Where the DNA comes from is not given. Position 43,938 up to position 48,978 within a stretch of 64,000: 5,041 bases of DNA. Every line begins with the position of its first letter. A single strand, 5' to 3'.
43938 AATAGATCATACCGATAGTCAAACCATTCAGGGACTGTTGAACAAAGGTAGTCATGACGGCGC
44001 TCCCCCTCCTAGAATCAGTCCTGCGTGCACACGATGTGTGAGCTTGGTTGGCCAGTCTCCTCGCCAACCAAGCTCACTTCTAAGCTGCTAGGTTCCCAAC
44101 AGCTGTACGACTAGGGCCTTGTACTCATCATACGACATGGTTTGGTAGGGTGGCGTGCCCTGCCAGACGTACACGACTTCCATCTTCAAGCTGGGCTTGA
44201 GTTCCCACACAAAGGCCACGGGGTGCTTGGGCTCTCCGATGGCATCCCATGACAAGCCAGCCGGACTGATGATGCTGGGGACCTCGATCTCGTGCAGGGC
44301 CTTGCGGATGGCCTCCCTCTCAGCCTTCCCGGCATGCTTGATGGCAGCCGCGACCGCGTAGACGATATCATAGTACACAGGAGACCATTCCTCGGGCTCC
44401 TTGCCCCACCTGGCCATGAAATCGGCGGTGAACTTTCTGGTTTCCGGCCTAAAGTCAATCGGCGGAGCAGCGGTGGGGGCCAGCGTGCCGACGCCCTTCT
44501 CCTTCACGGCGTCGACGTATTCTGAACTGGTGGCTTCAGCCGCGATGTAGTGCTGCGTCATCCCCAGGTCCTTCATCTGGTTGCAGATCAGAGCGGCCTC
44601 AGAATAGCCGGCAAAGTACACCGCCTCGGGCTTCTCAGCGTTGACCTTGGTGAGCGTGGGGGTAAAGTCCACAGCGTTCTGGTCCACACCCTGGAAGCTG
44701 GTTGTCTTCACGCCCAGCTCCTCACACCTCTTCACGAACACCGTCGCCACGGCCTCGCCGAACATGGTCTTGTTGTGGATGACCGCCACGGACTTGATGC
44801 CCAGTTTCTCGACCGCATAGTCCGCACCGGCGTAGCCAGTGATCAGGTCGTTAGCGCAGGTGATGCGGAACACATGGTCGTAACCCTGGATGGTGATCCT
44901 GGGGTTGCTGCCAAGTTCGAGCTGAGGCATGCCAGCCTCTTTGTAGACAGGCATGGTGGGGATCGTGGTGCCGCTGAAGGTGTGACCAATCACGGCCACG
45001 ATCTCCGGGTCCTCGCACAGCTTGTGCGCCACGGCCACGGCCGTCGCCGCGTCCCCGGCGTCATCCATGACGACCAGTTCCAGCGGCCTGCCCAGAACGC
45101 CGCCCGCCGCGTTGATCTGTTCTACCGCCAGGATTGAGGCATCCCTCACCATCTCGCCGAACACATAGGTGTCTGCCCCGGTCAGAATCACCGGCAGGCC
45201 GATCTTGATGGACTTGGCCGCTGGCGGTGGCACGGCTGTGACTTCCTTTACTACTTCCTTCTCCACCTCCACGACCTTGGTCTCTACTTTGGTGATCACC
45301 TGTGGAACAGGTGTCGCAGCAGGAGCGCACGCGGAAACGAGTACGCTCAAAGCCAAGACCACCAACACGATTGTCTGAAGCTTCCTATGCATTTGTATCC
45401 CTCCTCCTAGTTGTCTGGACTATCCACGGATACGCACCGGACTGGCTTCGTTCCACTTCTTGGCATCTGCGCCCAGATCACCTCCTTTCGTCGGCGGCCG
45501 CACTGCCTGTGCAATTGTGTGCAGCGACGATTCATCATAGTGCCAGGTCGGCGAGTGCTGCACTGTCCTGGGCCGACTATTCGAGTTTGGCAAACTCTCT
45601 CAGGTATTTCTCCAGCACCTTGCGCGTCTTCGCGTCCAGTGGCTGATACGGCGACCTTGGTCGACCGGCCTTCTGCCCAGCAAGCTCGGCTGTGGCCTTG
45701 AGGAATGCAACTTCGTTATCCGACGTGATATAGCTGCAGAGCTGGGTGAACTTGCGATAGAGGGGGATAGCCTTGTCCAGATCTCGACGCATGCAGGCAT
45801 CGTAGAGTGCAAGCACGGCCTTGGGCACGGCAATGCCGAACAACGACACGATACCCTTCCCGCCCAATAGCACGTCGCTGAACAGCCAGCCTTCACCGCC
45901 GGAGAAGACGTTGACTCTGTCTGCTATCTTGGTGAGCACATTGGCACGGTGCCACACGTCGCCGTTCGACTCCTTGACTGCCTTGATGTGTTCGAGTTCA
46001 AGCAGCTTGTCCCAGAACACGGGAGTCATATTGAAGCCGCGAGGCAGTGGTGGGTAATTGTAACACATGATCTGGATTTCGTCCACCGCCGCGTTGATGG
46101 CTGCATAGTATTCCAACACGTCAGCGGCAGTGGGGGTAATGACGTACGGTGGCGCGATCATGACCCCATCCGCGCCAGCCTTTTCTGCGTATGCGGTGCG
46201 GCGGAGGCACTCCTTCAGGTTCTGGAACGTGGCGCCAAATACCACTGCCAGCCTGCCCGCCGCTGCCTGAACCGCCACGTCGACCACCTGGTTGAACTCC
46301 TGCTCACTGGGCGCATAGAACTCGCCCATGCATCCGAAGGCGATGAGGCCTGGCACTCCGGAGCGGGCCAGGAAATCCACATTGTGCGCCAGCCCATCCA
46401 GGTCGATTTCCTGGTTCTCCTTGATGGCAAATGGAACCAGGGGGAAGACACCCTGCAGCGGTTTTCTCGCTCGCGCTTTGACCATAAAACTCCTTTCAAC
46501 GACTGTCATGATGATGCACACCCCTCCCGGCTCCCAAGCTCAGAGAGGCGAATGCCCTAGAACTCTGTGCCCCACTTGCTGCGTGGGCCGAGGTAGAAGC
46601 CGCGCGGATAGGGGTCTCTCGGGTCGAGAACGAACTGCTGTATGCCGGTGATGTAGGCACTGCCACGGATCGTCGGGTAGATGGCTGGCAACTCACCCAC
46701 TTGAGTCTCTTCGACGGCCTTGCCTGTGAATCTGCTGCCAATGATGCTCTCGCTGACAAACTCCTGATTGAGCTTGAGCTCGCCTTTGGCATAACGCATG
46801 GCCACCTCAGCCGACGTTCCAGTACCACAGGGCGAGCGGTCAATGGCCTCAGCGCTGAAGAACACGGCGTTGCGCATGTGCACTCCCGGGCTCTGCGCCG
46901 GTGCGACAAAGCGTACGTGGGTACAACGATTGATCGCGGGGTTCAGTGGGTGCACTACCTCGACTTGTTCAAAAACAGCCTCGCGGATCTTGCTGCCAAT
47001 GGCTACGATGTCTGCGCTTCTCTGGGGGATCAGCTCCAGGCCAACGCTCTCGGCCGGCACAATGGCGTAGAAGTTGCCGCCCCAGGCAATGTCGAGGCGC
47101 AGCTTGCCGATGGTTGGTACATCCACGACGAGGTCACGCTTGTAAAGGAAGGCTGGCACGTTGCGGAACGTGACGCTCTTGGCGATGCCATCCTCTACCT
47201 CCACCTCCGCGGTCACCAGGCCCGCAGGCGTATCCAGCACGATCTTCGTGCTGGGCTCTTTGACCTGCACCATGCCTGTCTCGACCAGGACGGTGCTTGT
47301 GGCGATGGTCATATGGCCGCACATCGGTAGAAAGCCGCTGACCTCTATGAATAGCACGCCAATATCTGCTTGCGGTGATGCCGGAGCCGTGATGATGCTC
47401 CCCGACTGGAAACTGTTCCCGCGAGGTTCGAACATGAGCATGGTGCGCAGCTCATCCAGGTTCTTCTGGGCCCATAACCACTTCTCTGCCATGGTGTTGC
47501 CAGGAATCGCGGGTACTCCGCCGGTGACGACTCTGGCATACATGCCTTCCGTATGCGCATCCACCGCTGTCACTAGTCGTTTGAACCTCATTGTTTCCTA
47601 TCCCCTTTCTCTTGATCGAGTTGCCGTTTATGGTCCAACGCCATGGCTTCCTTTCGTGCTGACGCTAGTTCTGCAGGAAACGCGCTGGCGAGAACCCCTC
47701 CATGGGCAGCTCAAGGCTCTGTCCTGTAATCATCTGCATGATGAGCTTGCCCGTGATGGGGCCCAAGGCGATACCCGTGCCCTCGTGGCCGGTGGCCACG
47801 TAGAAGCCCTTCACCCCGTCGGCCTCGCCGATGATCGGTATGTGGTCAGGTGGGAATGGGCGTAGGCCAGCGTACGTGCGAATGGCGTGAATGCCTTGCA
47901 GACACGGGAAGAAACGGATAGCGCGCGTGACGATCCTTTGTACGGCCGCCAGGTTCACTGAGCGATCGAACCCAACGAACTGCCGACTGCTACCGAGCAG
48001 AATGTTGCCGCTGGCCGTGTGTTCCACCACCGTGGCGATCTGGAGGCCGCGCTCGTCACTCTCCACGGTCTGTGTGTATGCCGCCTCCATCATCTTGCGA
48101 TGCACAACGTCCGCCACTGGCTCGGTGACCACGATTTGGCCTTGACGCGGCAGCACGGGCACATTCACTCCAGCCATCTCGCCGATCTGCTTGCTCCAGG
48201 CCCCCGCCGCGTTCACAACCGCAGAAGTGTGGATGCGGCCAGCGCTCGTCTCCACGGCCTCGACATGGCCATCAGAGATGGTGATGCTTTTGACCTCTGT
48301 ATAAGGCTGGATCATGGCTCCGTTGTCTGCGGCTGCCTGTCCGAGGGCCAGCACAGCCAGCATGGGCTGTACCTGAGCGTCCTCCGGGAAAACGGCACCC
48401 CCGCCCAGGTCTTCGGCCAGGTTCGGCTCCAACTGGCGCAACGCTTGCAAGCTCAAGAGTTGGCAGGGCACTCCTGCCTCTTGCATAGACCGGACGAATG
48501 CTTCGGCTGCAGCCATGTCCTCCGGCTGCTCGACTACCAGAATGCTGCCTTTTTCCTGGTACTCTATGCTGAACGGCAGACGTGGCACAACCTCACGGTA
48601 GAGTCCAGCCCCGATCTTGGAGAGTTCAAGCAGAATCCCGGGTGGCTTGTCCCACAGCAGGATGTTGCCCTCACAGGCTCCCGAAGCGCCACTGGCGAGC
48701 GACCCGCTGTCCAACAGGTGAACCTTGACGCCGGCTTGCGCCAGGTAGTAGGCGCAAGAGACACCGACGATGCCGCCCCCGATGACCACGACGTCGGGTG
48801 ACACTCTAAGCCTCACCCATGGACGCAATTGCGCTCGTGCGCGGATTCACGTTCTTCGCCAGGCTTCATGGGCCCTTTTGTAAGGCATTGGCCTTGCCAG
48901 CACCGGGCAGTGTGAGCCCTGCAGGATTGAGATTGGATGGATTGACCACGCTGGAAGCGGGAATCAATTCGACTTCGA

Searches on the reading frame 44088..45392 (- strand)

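Call 66: search_protein_families(library=pfam, proteins=[window:44088-45392:-], max_evalue=0.001)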
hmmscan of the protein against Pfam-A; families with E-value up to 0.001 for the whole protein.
window:44088-45392:- (434 aa): 3 families
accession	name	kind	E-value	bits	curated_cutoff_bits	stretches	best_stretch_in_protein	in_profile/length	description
PF13458.12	Peripla_BP_6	-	9.3e-52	177.2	31.7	1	61-395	1-336/343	Periplasmic binding protein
PF01094.35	ANF_receptor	-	1.9e-21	77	25.4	1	83-359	3-298/353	Receptor family ligand binding region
PF13433.12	Peripla_BP_5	-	1.8e-17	63.9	27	2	63-150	2-88/363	Periplasmic binding protein domain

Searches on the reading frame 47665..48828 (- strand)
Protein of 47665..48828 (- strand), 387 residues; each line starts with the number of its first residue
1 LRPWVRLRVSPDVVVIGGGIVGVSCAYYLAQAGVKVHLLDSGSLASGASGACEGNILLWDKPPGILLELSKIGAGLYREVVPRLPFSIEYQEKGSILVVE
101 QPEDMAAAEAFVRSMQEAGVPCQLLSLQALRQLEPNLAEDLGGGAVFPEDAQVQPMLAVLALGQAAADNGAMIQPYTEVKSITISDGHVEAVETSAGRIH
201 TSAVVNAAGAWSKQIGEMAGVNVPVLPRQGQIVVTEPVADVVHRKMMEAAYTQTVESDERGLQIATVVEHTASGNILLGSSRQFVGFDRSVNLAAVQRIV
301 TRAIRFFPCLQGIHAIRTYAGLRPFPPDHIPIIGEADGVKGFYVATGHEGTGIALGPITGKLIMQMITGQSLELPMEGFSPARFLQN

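Call 90: search_protein_families(library=pfam, proteins=[window:47665-48828:-], max_evalue=0.0001)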
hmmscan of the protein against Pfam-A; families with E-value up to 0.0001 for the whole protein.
window:47665-48828:- (387 aa): 10 families
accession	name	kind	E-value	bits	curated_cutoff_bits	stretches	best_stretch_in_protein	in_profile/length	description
PF01266.30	DAO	-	2.7e-75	254.6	27.9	1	12-365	1-352/353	FAD dependent oxidoreductase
PF00890.30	FAD_binding_2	-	3.6e-09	36.7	20.4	1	12-218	1-212/414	FAD binding domain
PF07992.20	Pyr_redox_2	-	1.7e-08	34.7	26.1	1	12-41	2-173/291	Pyridine nucleotide-disulphide oxidoreductase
PF03486.20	HI0933_like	-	9.9e-08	32.2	50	0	12-42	2-32/244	HI0933-like protein Rossmann domain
PF13450.12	NAD_binding_8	-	9.2e-07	29.5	21.9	1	15-48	1-34/68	NAD(P)-binding Rossmann-like domain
PF01946.23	Thi4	-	1e-05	25.3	26.2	1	10-48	17-55/235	Thi4 family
PF13738.12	Pyr_redox_3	-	1.1e-05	25.4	30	0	166-213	91-137/305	Pyridine nucleotide-disulphide oxidoreductase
PF00070.33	Pyr_redox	-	1.8e-05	25.6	22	0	13-41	2-30/82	Pyridine nucleotide-disulphide oxidoreductase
PF01134.28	GIDA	-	2.5e-05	24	22.1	0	12-43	1-31/391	Glucose inhibited division protein A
PF12831.13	FAD_oxidored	-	4.6e-05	23.3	27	0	12-120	1-103/416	FAD dependent oxidoreductase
